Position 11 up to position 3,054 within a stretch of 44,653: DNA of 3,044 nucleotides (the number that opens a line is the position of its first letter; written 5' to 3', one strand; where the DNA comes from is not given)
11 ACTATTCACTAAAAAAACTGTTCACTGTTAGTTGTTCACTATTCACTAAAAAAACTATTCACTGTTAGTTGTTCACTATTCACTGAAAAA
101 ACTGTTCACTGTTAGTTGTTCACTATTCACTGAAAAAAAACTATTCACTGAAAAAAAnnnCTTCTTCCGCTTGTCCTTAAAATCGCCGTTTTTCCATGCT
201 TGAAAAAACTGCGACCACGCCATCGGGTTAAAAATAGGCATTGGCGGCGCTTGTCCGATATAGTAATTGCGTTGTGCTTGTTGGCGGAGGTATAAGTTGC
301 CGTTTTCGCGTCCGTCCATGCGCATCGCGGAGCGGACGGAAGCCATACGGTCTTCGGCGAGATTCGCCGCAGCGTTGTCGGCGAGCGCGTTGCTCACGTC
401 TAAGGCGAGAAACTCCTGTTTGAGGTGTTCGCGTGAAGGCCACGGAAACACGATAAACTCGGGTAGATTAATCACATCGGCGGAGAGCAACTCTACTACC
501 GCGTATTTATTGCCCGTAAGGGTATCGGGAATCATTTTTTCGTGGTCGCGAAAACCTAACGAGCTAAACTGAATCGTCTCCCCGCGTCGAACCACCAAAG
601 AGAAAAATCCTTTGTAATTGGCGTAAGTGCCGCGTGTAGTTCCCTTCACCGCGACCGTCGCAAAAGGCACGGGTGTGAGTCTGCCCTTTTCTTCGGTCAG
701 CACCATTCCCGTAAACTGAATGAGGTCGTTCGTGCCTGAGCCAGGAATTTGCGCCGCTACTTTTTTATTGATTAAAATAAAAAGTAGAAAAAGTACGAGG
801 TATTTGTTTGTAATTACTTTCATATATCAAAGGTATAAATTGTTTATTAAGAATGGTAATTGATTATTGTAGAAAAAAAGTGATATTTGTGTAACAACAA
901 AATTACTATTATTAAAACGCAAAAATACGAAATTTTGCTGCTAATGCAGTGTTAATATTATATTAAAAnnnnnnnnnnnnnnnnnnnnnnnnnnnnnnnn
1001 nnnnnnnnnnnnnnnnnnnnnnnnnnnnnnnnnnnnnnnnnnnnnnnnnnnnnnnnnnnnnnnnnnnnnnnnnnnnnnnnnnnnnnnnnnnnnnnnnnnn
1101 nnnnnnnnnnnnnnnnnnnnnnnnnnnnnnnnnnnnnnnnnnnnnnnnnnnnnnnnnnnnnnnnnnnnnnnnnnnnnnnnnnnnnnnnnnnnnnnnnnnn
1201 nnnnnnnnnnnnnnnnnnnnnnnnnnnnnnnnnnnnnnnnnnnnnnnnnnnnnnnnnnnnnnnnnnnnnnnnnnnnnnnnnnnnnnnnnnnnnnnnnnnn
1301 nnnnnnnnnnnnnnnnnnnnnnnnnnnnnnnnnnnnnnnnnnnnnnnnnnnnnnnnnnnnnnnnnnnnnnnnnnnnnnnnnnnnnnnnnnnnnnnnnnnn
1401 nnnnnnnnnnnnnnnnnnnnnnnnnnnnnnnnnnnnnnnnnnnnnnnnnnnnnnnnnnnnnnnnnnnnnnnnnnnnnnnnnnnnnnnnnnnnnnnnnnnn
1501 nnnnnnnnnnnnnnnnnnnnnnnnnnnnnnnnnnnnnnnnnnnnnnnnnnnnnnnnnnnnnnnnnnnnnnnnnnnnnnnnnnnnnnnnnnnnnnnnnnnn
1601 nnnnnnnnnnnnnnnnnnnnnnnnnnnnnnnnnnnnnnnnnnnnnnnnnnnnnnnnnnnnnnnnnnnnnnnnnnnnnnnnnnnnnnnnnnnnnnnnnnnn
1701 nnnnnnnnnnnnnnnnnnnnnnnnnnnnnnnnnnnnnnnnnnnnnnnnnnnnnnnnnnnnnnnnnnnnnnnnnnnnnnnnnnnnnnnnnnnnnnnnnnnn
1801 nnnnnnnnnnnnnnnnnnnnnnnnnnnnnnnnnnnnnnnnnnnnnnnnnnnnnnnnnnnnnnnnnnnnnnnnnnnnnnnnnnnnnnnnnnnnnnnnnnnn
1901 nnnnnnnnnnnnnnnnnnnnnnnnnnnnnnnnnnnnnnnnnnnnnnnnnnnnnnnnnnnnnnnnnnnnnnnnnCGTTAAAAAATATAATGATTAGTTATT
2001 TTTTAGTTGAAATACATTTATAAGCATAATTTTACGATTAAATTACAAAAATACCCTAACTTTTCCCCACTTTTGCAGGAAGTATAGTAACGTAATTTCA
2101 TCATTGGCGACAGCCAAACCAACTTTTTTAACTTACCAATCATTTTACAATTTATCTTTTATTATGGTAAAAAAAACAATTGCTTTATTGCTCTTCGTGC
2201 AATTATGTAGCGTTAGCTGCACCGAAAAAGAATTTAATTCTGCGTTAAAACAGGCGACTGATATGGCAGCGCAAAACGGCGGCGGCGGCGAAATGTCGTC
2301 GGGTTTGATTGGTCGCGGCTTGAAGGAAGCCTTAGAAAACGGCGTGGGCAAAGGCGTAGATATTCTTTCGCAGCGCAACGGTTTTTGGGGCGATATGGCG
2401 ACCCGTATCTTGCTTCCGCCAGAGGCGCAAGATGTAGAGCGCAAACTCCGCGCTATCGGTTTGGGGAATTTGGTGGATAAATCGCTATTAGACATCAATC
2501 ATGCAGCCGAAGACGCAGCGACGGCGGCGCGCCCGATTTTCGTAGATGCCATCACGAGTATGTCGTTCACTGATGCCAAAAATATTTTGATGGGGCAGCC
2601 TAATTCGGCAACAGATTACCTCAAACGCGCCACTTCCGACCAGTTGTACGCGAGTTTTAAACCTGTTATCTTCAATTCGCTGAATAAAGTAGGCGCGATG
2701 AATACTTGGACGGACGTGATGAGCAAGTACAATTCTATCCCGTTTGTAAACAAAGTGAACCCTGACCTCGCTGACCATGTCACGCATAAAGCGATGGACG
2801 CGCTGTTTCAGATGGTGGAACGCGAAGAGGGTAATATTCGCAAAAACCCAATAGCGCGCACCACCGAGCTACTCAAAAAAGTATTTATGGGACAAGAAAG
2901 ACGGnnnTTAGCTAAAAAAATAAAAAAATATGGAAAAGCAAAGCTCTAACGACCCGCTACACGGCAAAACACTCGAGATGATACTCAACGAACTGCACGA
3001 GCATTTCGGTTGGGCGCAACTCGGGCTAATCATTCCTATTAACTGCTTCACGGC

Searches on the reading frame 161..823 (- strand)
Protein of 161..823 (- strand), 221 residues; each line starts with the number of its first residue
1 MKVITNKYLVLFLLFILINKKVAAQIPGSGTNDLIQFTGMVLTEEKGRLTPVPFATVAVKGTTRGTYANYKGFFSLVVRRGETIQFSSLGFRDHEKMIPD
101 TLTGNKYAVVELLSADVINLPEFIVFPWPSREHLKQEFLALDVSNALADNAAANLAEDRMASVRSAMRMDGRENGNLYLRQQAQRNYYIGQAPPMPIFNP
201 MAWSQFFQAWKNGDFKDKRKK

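Call 20: search_protein_families(library=pfam, proteins=[window:161-823:-], max_evalue=0.001)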
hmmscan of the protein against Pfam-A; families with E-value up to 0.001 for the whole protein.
window:161-823:- (221 aa): 1 family
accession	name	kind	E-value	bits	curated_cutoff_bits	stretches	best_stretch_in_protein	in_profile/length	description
PF13715.12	CarbopepD_reg_2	-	5e-12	46.1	32.2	1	38-125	2-88/88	CarboxypepD_reg-like domain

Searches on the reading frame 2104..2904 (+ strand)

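Call 20: search_protein_families(library=pfam, proteins=[window:2104-2904:+], max_evalue=0.001)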
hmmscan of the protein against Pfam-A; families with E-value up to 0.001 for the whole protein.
window:2104-2904:+ (267 aa): 1 family
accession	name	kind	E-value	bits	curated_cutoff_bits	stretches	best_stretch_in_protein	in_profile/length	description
PF13852.11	DUF4197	-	3.8e-74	249.1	24.9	1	66-261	4-198/199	Protein of unknown function (DUF4197)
